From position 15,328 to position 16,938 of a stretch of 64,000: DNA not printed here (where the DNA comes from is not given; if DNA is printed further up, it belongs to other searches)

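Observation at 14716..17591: Tightly coupled 3-gene operon: cytidylyltransferase, NTase-like/CDP-alcohol phosphotransferase fusion, AspH/LpxO-like dioxygenase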

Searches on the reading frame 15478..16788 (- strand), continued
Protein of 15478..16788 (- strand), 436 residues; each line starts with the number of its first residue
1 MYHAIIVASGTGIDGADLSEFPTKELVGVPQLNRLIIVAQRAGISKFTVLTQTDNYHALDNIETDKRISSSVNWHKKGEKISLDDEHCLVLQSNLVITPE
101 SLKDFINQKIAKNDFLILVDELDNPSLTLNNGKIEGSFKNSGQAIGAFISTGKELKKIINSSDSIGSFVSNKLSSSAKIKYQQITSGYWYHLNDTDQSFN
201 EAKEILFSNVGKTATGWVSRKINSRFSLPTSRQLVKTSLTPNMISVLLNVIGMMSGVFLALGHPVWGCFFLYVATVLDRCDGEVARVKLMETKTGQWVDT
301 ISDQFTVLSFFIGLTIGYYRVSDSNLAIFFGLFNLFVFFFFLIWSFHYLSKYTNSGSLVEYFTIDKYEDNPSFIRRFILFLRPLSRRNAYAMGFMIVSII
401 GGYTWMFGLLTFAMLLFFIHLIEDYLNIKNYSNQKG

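Call 34: list_cluster_members(proteins=[P0130, P0134, P0137, P0138, P0146, P0129, P0131, P0132, P0135, P0127])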
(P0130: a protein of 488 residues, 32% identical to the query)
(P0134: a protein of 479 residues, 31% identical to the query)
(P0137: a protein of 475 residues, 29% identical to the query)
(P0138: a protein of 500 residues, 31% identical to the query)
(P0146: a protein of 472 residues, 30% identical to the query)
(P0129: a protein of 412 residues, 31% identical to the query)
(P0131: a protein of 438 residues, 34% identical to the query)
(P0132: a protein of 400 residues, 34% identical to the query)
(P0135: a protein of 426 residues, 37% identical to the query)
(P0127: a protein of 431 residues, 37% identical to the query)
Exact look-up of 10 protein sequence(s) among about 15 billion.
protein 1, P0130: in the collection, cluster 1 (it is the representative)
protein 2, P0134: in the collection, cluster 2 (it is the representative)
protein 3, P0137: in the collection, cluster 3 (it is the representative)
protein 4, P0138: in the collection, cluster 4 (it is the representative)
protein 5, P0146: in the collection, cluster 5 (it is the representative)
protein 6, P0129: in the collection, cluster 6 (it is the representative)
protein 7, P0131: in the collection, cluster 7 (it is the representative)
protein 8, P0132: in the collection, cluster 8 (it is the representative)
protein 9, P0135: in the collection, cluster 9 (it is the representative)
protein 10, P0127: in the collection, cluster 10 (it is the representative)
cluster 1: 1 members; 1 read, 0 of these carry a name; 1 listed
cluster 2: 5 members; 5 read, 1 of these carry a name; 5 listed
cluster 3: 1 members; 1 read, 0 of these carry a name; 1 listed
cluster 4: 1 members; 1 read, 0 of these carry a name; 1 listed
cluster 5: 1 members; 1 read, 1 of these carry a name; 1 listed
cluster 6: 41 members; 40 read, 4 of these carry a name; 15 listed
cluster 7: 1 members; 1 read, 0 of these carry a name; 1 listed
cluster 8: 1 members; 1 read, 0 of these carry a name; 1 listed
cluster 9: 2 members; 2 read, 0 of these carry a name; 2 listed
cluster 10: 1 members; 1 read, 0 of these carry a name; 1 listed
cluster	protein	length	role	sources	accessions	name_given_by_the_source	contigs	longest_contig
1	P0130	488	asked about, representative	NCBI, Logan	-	-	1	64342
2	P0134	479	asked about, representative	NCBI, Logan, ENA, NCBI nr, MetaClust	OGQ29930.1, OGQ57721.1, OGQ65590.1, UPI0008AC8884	MAG: hypothetical protein A3I75_03110 [Deltaproteobacteria bacterium ... | MAG: hypothetical protein A3B79_01815 [Deltaproteobacteria bacterium ... | status=active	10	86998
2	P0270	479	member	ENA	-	-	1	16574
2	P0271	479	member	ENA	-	-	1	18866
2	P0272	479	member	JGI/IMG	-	-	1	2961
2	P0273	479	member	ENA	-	-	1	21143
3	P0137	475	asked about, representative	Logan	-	-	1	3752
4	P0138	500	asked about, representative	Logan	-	-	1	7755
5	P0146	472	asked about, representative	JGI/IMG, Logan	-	choline kinase/phosphatidylglycerophosphate synthase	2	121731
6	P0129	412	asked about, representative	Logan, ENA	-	-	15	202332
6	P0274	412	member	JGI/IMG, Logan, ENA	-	phosphatidylglycerophosphate synthase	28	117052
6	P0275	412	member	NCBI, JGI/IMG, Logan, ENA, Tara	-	strand:- start:4184 stop:5422 length:1239 start_codon:yes stop_codon:yes ...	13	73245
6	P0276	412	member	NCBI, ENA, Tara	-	strand:- start:7901 stop:9139 length:1239 start_codon:yes stop_codon:yes ...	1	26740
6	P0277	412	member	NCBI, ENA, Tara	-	strand:- start:17636 stop:18874 length:1239 start_codon:yes stop_codon:yes ...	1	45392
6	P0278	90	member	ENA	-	-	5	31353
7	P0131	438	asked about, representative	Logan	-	-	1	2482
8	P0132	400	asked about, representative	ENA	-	-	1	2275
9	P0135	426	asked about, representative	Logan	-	-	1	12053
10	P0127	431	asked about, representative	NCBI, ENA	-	-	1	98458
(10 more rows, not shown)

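Call 35: find_encoding_contigs(protein=P0129, flank=8000, max_places=2)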
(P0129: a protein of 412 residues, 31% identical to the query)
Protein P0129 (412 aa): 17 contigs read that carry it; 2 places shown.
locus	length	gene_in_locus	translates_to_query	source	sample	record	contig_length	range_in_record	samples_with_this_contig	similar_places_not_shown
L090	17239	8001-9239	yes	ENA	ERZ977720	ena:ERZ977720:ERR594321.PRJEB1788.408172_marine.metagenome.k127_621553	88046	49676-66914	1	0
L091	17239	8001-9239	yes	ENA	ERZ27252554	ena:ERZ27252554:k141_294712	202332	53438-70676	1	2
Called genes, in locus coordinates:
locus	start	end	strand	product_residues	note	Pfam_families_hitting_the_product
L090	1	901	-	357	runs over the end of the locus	PF00988:CPSase_sm_chain, PF00117:GATase, PF07722:Peptidase_C26 (faint)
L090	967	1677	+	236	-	PF01553:Acyltransferase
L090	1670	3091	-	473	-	PF02934:GatB_N, PF02637:GatB_Yqey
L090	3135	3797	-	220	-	PF22175:Ogg-HhH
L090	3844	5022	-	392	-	PF00155:Aminotran_1_2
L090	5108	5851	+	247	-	PF02548:Pantoate_transf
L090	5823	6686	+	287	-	PF02569:Pantoate_ligase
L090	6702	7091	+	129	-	PF02261:Asp_decarbox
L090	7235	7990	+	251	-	PF00483:NTP_transferase, PF01128:IspD (weak), PF12804:NTP_transf_3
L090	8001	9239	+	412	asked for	PF01066:CDP-OH_P_transf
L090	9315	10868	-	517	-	PF00209:SNF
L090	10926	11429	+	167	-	PF21157:DksA_N (weak), PF01258:zf-dskA_traR (weak)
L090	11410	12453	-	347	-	PF01008:IF-2B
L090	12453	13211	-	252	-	PF13525:YfiO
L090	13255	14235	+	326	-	PF01018:GTP1_OBG, PF01926:MMR_HSR1, PF02421:FeoB_N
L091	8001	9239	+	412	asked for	PF01066:CDP-OH_P_transf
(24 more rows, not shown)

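Call 36: find_encoding_contigs(protein=P0134, flank=8000, max_places=2)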
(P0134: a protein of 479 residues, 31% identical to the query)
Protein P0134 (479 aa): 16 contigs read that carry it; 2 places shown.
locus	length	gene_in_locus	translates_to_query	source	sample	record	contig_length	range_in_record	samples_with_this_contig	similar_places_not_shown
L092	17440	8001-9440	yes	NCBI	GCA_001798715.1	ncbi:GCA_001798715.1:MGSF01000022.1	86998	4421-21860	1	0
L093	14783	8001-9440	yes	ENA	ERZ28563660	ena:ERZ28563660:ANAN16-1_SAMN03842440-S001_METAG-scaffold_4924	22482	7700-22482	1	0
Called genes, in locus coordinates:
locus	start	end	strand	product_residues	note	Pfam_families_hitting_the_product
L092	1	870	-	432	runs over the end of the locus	PF08886:GshA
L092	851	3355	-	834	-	PF03710:GlnE, PF08335:GlnD_UR_UTase, PF03710:GlnE, PF08335:GlnD_UR_UTase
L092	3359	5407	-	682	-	PF00580:UvrD-helicase, PF01443:Viral_helicase1 (faint), PF13245:AAA_19, PF13604:AAA_30 (faint), PF13361:UvrD_C, PF13538:UvrD_C_2 (faint)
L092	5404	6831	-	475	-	PF12705:PDDEXK_1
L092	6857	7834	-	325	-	PF03706:LPG_synthase_TM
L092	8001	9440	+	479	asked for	PF00483:NTP_transferase (faint), PF12804:NTP_transf_3, PF01066:CDP-OH_P_transf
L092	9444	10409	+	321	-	PF04055:Radical_SAM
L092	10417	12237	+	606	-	PF00009:GTP_EFTU, PF01926:MMR_HSR1 (faint), PF22042:EF-G_D2, PF03144:GTP_EFTU_D2, PF00679:EFG_C, PF21018:BipA_C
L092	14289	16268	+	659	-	PF00512:HisKA, PF02518:HATPase_c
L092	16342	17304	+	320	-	PF11356:T2SSC (weak), PF17820:PDZ_6 (faint)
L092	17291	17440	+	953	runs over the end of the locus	PF21305:type_II_gspD_N0, PF03958:Secretin_N, PF00263:Secretin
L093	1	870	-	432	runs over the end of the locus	PF08886:GshA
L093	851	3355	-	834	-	PF03710:GlnE, PF08335:GlnD_UR_UTase, PF03710:GlnE, PF08335:GlnD_UR_UTase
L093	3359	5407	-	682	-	PF00580:UvrD-helicase, PF01443:Viral_helicase1 (faint), PF13245:AAA_19, PF13604:AAA_30 (faint), PF13361:UvrD_C, PF13538:UvrD_C_2 (faint)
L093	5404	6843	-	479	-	PF12705:PDDEXK_1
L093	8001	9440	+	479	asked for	PF00483:NTP_transferase (faint), PF12804:NTP_transf_3, PF01066:CDP-OH_P_transf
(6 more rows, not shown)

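Call 37: search_solved_structures(query=A1, max_evalue=0.01, show_alignments=4)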
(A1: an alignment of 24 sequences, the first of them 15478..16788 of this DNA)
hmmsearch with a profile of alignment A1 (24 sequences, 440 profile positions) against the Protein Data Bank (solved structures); distinct sequences matched with E-value up to 0.01: 7.
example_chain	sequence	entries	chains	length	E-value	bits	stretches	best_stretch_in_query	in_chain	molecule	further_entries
4o6m_A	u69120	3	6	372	1.4e-24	89.6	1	183-340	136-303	AF2299, a CDP-alcohol phosphotransferase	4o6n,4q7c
4mnd_A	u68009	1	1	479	1.9e-20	76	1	169-335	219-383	CTP L-myo-inositol-1-phosphate cytidylyltransferase/CDP-L-myo-inositol myo-inositolphospho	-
5d92_D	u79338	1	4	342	1.7e-09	40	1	183-336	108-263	AF2299 protein,Phosphatidylinositol synthase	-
6wm5_A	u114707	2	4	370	1.7e-08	36.7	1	183-305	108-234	AfCTD-Phosphatidylinositol-phosphate synthase (PIPS) fusion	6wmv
5d91_A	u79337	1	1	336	1e-07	34.1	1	188-336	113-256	AF2299 protein,Phosphatidylinositol synthase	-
6h53_A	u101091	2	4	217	0.00036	22.4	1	216-306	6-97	CDP-diacylglycerol--inositol 3-phosphatidyltransferase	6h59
6h5a_A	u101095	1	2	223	0.00039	22.3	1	216-306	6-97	CDP-diacylglycerol--inositol 3-phosphatidyltransferase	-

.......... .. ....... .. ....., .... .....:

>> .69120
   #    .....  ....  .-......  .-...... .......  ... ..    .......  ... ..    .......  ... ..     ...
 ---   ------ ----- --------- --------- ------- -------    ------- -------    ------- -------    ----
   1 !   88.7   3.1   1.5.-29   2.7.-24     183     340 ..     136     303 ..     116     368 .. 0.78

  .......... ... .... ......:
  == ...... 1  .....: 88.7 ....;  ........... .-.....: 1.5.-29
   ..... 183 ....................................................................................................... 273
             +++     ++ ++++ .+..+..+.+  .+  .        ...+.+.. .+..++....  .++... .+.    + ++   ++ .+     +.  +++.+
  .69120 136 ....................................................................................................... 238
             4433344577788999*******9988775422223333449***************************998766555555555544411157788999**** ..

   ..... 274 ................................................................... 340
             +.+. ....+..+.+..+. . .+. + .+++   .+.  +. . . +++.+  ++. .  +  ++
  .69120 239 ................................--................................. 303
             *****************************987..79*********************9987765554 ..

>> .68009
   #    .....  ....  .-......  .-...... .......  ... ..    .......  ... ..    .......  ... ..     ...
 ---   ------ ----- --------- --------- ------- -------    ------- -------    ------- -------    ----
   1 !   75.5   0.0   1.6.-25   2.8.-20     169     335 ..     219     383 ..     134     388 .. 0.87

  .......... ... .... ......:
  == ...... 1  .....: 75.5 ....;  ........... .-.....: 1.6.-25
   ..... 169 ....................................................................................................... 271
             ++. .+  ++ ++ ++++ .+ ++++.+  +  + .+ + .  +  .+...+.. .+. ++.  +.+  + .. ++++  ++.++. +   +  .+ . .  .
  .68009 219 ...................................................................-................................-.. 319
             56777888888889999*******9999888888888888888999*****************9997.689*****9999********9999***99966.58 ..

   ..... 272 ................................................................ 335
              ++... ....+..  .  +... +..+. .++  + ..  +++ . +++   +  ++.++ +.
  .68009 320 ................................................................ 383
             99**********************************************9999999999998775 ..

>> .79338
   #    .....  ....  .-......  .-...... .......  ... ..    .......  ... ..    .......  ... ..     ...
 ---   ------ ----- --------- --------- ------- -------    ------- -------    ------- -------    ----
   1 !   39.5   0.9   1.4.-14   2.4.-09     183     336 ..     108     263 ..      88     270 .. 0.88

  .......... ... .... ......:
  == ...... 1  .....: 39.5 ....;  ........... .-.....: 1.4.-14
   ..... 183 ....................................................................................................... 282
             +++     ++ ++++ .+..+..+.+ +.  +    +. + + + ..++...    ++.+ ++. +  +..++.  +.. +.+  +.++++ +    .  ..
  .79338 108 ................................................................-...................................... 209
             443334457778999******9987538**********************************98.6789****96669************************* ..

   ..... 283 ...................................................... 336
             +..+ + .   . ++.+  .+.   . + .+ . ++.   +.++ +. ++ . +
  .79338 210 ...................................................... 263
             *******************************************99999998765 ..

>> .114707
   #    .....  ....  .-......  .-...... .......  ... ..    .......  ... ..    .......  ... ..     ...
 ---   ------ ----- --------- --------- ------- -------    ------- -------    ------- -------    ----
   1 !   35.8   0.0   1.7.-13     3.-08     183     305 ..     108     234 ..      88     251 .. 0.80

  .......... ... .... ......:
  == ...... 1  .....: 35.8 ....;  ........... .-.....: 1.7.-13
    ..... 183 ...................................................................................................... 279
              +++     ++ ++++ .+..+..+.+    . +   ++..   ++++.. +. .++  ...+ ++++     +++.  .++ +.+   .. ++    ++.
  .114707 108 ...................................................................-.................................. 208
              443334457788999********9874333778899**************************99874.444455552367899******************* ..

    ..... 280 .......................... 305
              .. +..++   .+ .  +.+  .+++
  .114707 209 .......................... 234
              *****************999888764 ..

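Call 42: find_encoding_contigs(protein=P0130, flank=10000, max_places=1)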
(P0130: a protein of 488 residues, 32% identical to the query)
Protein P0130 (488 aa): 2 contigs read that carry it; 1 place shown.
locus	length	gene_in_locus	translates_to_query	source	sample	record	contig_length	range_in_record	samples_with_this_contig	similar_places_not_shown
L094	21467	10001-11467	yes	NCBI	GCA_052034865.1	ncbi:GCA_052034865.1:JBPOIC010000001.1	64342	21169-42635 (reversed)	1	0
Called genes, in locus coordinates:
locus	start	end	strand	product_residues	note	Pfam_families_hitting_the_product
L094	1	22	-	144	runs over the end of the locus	PF01243:PNPOx_N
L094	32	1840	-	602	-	PF00009:GTP_EFTU, PF01926:MMR_HSR1 (faint), PF03144:GTP_EFTU_D2, PF22042:EF-G_D2 (weak), PF00679:EFG_C, PF21018:BipA_C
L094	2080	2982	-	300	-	PF05569:Peptidase_M56 (faint), PF01435:Peptidase_M48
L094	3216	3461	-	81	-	PF13396:PLDc_N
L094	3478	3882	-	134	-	PF02310:B12-binding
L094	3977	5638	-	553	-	PF01642:MM_CoA_mutase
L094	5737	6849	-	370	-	PF13439:Glyco_transf_4, PF20706:GT4-conflict, PF00534:Glycos_transf_1, PF13692:Glyco_trans_1_4, PF13524:Glyco_trans_1_2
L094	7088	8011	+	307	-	PF00535:Glycos_transf_2, PF10111:Glyco_tranf_2_2, PF13506:Glyco_transf_21 (faint), PF13641:Glyco_tranf_2_3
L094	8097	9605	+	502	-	PF01943:Polysacc_synt, PF13440:Polysacc_synt_3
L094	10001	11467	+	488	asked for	PF00483:NTP_transferase (weak), PF12804:NTP_transf_3, PF01066:CDP-OH_P_transf (weak)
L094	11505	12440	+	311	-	PF04055:Radical_SAM, PF13353:Fer4_12 (weak)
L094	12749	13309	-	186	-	-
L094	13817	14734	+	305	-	PF00376:MerR (weak), PF13411:MerR_1, PF02607:B12-binding_2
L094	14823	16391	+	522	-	PF00072:Response_reg, PF07730:HisKA_3, PF13581:HATPase_c_2 (weak), PF02518:HATPase_c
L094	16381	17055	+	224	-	PF00072:Response_reg, PF00196:GerE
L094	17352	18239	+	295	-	-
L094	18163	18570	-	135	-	-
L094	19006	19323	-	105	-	-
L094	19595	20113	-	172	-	PF00156:Pribosyltran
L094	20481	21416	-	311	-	PF09851:SHOCT (weak)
